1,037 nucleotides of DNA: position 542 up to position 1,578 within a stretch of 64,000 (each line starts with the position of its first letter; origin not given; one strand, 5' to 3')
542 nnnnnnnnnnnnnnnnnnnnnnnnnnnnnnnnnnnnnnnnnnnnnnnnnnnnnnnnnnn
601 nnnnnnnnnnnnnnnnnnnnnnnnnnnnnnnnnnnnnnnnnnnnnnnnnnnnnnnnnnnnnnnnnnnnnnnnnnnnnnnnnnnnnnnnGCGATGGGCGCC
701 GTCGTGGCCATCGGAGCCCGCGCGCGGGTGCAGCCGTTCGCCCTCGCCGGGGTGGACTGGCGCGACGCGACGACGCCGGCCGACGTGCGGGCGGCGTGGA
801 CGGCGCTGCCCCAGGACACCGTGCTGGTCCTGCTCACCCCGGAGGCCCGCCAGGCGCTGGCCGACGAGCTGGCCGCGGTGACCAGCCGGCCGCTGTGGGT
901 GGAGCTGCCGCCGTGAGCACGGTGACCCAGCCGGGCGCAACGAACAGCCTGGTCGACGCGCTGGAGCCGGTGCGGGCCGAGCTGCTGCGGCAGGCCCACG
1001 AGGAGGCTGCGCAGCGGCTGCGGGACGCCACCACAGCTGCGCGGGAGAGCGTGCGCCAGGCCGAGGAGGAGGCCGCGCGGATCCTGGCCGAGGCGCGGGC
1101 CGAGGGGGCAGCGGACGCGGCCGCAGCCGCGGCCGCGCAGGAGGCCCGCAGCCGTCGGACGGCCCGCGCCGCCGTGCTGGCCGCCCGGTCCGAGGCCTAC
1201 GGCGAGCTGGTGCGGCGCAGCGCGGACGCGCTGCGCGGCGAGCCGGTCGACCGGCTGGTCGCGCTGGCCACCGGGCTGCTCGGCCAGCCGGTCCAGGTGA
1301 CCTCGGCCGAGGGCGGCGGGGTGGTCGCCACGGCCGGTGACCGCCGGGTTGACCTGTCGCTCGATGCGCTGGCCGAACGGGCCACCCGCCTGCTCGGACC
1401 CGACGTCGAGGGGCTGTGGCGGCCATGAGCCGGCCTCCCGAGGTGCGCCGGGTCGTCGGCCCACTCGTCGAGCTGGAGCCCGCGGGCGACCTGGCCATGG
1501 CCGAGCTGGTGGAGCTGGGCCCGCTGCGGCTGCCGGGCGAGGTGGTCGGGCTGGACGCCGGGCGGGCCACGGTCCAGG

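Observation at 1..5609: A/V-type ATPase operon in an actinobacterium that also carries a complete F1Fo operon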

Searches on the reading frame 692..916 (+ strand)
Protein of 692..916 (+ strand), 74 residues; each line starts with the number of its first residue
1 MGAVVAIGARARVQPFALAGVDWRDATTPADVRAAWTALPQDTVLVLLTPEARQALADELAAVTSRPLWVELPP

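Call 3: search_protein_families(library=pfam, proteins=[window:692-916:+], max_evalue=0.01)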
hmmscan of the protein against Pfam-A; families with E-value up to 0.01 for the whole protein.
window:692-916:+ (74 aa): 1 family
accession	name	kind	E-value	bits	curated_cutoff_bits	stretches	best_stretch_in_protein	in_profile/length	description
PF01990.22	ATP-synt_F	-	0.00058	20.5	23.5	1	4-73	1-74/91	ATP synthase (F/14-kDa) subunit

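Call 6: search_protein_families(library=ncbifam, proteins=[window:692-916:+], max_evalue=0.01)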
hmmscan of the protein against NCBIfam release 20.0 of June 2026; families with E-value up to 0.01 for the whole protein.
window:692-916:+ (74 aa): 0 families

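Call 32: search_solved_structures(query=A6, max_evalue=1)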
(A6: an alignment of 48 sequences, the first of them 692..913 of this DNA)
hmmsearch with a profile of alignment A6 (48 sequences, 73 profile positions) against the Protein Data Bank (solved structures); distinct sequences matched with E-value up to 1: 17.
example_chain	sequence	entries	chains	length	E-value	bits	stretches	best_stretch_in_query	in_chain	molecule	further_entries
2qai_A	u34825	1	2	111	0.00071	22.7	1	3-59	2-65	V-type ATP synthase subunit F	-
3aon_B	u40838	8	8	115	0.0041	20.2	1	4-68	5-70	V-type sodium ATPase subunit G | V-type sodium ATPase subunit NtpG (F)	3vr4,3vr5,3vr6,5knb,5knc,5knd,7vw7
2i4r_A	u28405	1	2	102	0.0093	19.1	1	4-52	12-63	V-type ATP synthase subunit F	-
2ov6_A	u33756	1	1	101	0.0095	19.1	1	4-48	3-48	V-type ATP synthase subunit F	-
2l82_A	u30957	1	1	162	0.032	17.4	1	10-63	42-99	DESIGNED PROTEIN OR32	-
2d00_A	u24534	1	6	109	0.11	15.7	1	3-39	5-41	V-type ATP synthase subunit F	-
9p8h_SD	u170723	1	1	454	0.2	14.8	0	39-71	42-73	40S ribosomal protein S3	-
3w3a_H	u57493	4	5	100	0.3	14.3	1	4-39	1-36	V-type ATP synthase subunit F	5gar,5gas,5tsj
9l5r_L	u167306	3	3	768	0.31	14.2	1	17-63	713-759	Putative pre-mRNA splicing protein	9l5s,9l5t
3a5c_H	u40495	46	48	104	0.34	14.1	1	4-39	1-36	V-type ATP synthase subunit F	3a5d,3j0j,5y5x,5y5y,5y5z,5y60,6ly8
6xbw_L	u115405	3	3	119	0.66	13.2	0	4-21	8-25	V-type proton ATPase subunit F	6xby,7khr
6vq6_L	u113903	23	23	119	0.66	13.2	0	4-21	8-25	V-type proton ATPase subunit F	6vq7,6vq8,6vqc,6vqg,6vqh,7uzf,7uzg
1k3z_D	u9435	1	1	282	0.71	13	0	5-50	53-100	transcription factor inhibitor I-kappa-B-beta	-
1oy3_D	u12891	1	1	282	0.72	13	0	5-50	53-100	transcription factor inhibitor I-kappa-B-beta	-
6wlz_N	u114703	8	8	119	0.73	13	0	4-21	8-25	V-type proton ATPase subunit F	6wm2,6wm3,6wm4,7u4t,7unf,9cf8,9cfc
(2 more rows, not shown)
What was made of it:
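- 692..916 (+): F subunit, short form: 74 aa against about 100-115 aa in solved homologues. PF01990 20.5 bits (call 3); clade profile against solved F subunits E=7e-4 (call 32).
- Checked: PF01990 gives 20.5 bits, below its cut-off; a clade profile hits solved F subunits at E=7e-4 (call 32).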

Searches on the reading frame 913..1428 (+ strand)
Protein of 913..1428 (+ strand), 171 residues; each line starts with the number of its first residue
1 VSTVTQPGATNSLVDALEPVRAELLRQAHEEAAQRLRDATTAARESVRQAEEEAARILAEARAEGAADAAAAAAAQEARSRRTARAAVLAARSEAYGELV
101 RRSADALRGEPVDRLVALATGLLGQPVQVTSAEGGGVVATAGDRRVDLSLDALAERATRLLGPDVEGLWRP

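Call 3: search_protein_families(library=pfam, proteins=[window:913-1428:+], max_evalue=0.01)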
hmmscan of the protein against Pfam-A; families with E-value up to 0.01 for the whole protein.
window:913-1428:+ (171 aa): 0 families

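Call 6: search_protein_families(library=ncbifam, proteins=[window:913-1428:+], max_evalue=0.01)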
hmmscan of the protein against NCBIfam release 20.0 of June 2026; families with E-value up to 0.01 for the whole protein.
window:913-1428:+ (171 aa): 3 families
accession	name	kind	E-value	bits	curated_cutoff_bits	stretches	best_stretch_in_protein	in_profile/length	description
TIGR01069.2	mutS2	equivalog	0.00036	19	400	1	23-145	555-677/790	endonuclease MutS2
NF002170.0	PRK01005.1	equivalog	0.0023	17.7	280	0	17-83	14-80/208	V-type ATP synthase subunit E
NF002629.0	PRK02292.1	equivalog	0.0074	16.1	184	1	16-127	2-113/192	V-type ATP synthase subunit E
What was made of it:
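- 913..1428 (+): E subunit (peripheral stalk), 171 aa. Weak NCBIfam subunit E hits (call 6).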

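Call 31: search_solved_structures(query=A5, max_evalue=1)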
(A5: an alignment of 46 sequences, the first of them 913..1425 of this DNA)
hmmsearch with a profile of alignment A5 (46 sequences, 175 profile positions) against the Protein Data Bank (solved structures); distinct sequences matched with E-value up to 1: 33.
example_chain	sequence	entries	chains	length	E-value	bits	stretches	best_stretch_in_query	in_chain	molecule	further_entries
4uos_A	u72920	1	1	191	9.2e-07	32.3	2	18-67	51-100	DESIGNED HELICAL BUNDLE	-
4dt0_A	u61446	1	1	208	5e-06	29.9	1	17-131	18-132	V-type ATP synthase subunit E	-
2dm9_A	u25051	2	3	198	6.6e-06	29.5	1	18-132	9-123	V-type ATP synthase subunit E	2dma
2kk7_A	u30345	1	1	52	0.00025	24.4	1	15-52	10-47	V-type ATP synthase subunit E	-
4hb1_A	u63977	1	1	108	0.00032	24.1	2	18-62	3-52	DHP1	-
9o19_X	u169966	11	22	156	0.00044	23.6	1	21-121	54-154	ATP synthase subunit b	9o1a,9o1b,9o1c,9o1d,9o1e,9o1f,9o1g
6ly9_L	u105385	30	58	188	0.00047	23.5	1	19-134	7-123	V-type ATP synthase subunit E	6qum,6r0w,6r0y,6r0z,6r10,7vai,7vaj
3j0j_J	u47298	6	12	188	0.00048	23.5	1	19-134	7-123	V-type ATP synthase subunit E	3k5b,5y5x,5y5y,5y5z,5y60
3v6i_A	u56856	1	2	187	0.00058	23.2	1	20-134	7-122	V-type ATP synthase subunit E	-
5gar_G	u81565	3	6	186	0.00059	23.2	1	20-134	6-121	V-type ATP synthase subunit E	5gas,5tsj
8sbm_A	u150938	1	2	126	0.0048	20.2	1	62-129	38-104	GAF domain-containing protein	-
7p2y_b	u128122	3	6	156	0.0061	19.9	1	23-103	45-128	ATP synthase subunit b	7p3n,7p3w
8j0s_b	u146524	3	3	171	0.02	18.2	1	27-101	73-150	ATP synthase subunit b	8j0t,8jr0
3zxq_A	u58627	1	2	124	0.025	17.9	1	63-141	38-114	HYPOXIA SENSOR HISTIDINE KINASE RESPONSE REGULATOR DOST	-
3zxo_A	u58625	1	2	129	0.029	17.7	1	62-129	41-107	REDOX SENSOR HISTIDINE KINASE RESPONSE REGULATOR DEVS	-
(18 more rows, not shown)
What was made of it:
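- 913..1428 (+): Clade profile against Pyrococcus and Thermus subunit E, E=5e-6 to 5e-4 (call 31).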
